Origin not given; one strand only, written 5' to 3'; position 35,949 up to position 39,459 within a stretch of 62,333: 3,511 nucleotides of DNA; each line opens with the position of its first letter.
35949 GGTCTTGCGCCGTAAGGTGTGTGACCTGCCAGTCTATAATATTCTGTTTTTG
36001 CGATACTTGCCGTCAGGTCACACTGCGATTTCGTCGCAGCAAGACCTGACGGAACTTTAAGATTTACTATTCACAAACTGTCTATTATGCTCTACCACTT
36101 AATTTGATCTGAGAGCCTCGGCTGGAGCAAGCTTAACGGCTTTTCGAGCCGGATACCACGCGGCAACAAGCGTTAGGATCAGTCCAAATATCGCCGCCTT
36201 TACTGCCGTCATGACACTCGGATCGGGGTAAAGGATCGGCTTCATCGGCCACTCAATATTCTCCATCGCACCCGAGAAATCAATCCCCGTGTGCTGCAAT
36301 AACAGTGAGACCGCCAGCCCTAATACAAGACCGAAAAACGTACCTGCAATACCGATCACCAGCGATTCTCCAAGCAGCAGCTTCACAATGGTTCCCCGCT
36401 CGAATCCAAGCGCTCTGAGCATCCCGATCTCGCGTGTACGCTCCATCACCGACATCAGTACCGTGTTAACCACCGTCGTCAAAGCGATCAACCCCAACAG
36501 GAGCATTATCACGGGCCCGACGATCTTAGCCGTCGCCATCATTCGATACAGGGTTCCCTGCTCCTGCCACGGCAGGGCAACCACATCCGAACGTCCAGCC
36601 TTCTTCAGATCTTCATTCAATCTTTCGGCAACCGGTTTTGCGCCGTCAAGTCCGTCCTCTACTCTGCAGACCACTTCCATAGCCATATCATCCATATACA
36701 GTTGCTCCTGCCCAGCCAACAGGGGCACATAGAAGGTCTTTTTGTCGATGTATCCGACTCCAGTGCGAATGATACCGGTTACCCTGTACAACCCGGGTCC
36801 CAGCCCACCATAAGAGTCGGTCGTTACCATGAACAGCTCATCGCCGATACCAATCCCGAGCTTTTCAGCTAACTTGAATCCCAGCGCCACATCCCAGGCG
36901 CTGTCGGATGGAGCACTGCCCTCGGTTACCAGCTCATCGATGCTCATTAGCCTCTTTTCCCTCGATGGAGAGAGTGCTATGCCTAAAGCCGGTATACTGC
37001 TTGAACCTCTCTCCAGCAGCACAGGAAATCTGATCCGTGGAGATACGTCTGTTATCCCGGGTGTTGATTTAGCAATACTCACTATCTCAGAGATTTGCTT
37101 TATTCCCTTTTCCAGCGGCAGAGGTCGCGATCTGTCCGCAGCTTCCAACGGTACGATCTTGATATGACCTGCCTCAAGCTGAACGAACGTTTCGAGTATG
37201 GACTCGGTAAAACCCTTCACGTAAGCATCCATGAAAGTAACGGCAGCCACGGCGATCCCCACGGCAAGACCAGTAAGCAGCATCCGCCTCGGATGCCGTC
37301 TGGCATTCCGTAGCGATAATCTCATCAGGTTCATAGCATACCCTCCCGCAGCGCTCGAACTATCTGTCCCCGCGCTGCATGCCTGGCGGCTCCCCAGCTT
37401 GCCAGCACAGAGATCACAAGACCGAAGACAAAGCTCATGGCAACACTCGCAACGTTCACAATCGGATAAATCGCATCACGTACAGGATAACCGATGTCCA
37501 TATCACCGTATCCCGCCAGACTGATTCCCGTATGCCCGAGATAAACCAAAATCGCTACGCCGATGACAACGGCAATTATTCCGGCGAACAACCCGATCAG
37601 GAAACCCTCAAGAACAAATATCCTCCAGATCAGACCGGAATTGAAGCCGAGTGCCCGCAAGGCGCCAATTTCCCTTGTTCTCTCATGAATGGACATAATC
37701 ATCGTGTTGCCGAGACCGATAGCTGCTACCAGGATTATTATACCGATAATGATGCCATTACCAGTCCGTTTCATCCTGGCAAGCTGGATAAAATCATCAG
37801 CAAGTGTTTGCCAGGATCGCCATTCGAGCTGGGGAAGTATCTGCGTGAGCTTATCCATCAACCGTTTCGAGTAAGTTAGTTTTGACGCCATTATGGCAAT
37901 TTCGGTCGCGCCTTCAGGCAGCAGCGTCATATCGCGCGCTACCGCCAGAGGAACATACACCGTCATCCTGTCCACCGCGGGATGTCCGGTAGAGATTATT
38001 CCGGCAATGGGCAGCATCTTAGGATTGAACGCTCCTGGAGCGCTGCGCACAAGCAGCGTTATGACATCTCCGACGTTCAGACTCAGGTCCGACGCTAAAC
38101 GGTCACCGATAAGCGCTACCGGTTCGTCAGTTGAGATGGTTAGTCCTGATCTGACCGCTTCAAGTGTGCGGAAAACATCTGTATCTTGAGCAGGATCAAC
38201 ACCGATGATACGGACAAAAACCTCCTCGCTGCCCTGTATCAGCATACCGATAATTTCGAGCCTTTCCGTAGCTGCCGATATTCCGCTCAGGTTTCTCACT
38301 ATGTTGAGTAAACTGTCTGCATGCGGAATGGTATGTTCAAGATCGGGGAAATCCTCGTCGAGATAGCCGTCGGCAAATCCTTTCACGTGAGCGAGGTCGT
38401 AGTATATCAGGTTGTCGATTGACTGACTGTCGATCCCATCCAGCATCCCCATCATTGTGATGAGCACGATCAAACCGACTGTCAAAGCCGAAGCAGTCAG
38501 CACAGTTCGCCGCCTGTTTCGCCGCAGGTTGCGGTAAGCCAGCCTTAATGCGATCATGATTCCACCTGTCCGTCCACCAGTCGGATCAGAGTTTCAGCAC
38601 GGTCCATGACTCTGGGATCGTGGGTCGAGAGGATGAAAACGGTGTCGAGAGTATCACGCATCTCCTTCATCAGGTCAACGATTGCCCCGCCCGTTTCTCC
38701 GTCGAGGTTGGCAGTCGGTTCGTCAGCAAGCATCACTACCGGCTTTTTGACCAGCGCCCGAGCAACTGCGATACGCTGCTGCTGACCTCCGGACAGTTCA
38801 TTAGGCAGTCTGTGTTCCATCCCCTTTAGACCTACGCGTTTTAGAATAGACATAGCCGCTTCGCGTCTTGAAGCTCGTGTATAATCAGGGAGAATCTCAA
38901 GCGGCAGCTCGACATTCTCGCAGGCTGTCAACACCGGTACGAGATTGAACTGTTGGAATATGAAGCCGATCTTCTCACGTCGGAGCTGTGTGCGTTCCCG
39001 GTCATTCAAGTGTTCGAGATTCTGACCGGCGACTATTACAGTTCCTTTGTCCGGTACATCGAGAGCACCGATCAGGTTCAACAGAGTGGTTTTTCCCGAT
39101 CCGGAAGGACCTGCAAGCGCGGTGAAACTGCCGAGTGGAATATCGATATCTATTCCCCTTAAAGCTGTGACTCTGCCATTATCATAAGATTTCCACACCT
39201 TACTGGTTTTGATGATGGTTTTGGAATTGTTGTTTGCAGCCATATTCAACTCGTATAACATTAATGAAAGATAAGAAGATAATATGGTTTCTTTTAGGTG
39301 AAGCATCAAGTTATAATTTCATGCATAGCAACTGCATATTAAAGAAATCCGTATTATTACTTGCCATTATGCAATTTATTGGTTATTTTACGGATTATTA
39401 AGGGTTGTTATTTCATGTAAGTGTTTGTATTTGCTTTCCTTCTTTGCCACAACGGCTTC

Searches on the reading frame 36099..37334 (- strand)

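Call 36: search_protein_families(library=pfam, proteins=[window:36099-37334:-], max_evalue=0.0001)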
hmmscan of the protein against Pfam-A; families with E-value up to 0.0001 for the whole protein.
window:36099-37334:- (411 aa): 2 families
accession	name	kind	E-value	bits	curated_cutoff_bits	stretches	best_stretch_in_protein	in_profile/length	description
PF02687.27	FtsX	-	9e-21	74.6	25.5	1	275-403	2-119/120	FtsX-like permease C-terminal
PF12704.14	MacB_PCD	-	1.2e-11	45.7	27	1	19-230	2-196/207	MacB-like periplasmic core domain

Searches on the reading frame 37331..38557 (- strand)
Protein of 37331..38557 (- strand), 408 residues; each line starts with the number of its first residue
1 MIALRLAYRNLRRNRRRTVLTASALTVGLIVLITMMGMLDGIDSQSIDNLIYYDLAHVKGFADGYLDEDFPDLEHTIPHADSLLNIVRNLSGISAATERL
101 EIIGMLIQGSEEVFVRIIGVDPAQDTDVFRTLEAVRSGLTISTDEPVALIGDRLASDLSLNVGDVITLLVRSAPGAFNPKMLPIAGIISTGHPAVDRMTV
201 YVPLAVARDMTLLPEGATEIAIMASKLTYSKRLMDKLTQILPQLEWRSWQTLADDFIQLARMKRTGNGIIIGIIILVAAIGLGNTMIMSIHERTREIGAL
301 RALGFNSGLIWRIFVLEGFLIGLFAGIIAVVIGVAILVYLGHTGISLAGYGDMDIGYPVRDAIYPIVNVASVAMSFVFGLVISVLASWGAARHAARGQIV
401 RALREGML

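Call 36: search_protein_families(library=pfam, proteins=[window:37331-38557:-], max_evalue=0.0001)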
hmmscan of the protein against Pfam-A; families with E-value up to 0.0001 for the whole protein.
window:37331-38557:- (408 aa): 2 families
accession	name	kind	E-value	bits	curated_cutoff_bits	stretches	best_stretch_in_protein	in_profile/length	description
PF02687.27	FtsX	-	8.2e-19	68.3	25.5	1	269-398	2-119/120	FtsX-like permease C-terminal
PF12704.14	MacB_PCD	-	4.2e-13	50.5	27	1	18-239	1-206/207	MacB-like periplasmic core domain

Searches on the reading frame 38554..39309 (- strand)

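Call 36: search_protein_families(library=pfam, proteins=[window:38554-39309:-], max_evalue=0.0001)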
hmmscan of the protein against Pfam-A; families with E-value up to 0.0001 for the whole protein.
window:38554-39309:- (251 aa): 3 families
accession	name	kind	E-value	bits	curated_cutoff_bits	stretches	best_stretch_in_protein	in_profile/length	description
PF00005.33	ABC_tran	-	1.6e-33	116.6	25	1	50-200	1-137/137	ABC transporter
PF02463.25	SMC_N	-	1.4e-07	31.6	40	0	169-245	134-212/220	RecF/RecN/SMC N terminal domain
PF13304.12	AAA_21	-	6.5e-07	30.1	27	0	62-106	1-48/304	AAA domain, putative AbiEii toxin, Type IV TA system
